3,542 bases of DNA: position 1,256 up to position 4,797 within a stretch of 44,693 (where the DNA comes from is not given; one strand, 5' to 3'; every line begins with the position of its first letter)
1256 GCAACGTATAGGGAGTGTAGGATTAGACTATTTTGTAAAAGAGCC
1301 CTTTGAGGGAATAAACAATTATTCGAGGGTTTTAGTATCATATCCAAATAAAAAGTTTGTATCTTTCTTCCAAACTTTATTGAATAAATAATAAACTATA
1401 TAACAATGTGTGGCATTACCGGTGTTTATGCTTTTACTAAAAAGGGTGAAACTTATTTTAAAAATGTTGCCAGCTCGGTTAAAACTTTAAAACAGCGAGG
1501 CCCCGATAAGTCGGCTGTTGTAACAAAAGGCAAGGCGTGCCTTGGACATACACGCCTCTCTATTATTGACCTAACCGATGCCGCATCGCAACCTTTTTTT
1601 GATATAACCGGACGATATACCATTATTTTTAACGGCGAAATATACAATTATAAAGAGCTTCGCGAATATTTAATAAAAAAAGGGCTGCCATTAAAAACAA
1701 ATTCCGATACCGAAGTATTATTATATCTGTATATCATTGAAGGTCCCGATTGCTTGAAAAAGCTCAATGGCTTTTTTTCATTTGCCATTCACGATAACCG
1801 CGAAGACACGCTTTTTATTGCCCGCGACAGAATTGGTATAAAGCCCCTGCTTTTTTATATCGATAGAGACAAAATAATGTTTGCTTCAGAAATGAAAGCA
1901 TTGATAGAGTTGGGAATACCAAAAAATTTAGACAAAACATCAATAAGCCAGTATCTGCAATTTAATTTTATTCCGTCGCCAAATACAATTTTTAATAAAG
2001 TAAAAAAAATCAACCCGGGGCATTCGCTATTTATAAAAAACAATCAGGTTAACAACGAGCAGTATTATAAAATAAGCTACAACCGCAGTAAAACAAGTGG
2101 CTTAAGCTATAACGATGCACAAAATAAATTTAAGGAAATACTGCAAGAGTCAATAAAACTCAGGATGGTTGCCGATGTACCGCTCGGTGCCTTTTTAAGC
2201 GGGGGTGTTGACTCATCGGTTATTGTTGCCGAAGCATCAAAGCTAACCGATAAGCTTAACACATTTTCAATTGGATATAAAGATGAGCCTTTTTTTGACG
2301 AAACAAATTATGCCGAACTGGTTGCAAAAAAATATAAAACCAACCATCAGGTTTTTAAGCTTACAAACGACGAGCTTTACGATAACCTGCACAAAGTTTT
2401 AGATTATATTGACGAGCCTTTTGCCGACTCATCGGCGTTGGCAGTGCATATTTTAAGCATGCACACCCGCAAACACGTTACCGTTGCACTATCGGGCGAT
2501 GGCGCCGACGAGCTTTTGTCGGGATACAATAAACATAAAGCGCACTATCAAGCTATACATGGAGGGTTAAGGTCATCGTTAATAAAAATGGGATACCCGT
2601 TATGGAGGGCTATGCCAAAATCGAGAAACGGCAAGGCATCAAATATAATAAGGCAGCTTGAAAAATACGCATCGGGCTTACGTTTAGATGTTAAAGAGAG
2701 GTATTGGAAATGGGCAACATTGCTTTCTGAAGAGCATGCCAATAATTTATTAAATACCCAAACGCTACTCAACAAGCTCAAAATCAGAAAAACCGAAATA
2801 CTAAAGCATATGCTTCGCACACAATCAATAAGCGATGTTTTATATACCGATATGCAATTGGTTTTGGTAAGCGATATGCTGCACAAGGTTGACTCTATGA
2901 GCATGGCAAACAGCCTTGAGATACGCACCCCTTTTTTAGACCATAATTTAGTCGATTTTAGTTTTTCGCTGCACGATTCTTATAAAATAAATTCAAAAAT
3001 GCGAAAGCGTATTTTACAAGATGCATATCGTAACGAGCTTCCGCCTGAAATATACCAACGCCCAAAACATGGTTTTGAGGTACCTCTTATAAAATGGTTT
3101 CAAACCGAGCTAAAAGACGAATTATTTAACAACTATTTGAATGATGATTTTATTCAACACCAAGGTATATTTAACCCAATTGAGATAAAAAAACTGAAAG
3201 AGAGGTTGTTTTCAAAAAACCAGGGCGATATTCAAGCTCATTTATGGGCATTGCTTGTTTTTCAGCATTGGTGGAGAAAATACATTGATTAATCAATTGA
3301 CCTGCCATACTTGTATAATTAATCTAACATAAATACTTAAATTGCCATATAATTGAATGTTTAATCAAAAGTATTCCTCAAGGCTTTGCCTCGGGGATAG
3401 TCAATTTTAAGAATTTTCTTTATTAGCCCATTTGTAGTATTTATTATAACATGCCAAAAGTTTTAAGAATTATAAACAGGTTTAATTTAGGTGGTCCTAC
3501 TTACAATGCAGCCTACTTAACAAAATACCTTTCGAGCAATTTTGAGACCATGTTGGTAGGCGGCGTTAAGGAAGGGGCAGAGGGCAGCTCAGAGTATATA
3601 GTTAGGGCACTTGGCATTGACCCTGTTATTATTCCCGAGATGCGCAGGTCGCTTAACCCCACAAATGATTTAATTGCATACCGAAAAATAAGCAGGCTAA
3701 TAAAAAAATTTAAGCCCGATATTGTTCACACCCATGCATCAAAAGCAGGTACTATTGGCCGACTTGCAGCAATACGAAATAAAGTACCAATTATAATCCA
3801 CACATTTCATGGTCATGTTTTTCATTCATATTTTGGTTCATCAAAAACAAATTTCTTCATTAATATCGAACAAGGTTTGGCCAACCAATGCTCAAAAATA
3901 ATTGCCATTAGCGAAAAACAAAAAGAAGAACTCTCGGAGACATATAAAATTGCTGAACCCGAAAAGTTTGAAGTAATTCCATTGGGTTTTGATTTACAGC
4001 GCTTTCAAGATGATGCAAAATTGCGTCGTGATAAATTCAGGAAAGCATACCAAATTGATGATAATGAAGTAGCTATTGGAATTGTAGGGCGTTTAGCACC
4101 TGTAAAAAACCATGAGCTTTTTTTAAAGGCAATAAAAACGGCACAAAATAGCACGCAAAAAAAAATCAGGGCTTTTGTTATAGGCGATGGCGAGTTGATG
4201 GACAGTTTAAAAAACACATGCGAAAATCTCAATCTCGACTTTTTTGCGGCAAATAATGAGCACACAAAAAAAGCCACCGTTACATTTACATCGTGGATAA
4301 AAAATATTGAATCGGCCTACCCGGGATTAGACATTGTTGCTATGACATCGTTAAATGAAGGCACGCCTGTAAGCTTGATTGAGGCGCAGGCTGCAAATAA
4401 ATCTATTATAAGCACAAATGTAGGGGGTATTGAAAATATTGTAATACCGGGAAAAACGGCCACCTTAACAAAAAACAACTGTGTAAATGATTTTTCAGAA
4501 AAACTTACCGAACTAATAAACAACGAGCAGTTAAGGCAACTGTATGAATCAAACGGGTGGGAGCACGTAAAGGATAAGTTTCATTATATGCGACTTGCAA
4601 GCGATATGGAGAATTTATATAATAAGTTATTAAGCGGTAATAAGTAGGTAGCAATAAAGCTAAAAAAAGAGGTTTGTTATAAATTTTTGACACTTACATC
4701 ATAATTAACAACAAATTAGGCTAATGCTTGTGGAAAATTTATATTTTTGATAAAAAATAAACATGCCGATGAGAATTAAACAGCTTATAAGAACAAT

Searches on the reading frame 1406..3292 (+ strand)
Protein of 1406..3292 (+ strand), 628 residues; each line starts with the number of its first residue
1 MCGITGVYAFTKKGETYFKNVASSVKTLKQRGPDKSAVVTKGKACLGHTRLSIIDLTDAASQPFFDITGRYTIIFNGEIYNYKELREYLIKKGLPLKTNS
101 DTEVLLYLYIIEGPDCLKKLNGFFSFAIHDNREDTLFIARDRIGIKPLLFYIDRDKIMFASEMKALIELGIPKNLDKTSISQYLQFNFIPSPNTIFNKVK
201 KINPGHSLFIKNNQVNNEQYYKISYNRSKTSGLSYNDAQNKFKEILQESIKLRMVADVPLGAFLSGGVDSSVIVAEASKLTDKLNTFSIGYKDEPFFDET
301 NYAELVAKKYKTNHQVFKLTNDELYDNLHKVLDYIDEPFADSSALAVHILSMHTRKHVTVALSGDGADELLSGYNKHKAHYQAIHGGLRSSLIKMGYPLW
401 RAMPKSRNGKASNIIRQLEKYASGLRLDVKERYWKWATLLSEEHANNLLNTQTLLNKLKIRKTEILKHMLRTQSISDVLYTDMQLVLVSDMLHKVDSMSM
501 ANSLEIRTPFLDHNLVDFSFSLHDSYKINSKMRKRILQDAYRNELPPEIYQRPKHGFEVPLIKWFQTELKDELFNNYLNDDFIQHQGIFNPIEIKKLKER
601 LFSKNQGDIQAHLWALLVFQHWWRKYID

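Call 9: search_protein_families(library=pfam, proteins=[window:1406-3292:+], max_evalue=0.001)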
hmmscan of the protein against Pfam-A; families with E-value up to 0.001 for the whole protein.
window:1406-3292:+ (628 aa): 5 families
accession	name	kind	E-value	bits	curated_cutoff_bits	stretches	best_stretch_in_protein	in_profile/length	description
PF00733.27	Asn_synthase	-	1.1e-85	288.8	21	1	242-623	2-353/354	Asparagine synthase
PF13537.11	GATase_7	-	5.1e-41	140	25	1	48-167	1-122/123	Glutamine amidotransferase domain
PF13522.11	GATase_6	-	6.3e-41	139.9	27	1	33-162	1-130/130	Glutamine amidotransferase domain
PF06508.19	QueC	-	5.2e-05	23.3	22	1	263-320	5-61/210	Queuosine biosynthesis protein QueC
PF12481.13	DUF3700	-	0.00012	22.1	27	1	116-173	125-182/228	Aluminium induced protein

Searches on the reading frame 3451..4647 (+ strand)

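Call 9: search_protein_families(library=pfam, proteins=[window:3451-4647:+], max_evalue=0.001)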
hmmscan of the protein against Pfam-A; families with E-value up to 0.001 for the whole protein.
window:3451-4647:+ (398 aa): 6 families
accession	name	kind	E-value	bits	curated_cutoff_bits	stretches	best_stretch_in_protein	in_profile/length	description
PF00534.26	Glycos_transf_1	-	6.4e-29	101.1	26.4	1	193-369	2-169/172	Glycosyl transferases group 1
PF13439.12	Glyco_transf_4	-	6.8e-24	85.2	28.5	1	48-184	37-170/170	Glycosyltransferase Family 4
PF13692.12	Glyco_trans_1_4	-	1.4e-23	84.1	27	1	208-358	3-142/142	Glycosyl transferases group 1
PF13579.12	Glyco_trans_4_4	-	6e-16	59.6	29.7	1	64-179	47-158/158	Glycosyl transferase 4-like domain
PF13477.12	Glyco_trans_4_2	-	3.8e-12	47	23.4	1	66-154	54-139/139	Glycosyl transferase 4-like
PF13524.12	Glyco_trans_1_2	-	0.00091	19.6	25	0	302-386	60-142/144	Glycosyl transferase-like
